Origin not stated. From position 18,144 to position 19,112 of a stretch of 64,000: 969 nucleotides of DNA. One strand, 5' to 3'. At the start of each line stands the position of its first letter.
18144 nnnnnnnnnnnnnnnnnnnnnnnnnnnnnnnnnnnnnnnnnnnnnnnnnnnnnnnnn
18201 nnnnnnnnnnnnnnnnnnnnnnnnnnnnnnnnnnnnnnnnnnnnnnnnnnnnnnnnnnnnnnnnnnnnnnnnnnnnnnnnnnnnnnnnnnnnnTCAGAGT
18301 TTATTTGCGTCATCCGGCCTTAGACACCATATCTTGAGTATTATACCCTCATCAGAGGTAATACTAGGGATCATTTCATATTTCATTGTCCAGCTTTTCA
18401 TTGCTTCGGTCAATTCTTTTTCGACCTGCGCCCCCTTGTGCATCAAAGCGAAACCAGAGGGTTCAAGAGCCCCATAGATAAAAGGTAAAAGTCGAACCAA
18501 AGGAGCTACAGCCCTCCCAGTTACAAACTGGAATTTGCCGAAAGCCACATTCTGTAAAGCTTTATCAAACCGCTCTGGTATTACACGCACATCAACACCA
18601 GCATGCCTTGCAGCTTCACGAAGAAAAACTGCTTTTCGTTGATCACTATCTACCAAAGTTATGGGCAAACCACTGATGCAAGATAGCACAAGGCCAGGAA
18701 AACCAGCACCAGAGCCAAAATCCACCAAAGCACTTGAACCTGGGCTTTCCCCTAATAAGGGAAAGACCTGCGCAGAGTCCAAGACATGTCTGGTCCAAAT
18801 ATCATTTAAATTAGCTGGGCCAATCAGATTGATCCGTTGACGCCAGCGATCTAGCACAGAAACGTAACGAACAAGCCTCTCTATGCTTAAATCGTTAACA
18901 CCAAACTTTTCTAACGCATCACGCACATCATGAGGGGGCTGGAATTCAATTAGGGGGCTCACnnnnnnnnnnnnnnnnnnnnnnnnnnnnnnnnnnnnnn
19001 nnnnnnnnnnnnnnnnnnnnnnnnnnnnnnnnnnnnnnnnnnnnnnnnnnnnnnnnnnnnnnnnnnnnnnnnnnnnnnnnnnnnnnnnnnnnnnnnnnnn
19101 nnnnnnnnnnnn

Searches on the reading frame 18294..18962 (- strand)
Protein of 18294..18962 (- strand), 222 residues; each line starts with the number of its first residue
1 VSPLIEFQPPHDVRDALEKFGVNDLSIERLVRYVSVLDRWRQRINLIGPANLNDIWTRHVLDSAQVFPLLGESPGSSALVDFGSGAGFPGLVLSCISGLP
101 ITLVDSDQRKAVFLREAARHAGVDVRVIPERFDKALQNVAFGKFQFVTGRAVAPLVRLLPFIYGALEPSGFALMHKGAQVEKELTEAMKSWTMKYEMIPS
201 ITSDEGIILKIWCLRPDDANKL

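Call 7: search_protein_families(library=ncbifam, proteins=[window:18294-18962:-])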
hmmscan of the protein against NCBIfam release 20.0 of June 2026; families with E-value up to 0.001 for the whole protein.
window:18294-18962:- (222 aa): 1 family
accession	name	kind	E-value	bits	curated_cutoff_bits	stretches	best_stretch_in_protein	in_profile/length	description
TIGR00138.1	rsmG_gidB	equivalog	1.7e-30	106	99.5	1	31-202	2-173/183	16S rRNA (guanine(527)-N(7))-methyltransferase RsmG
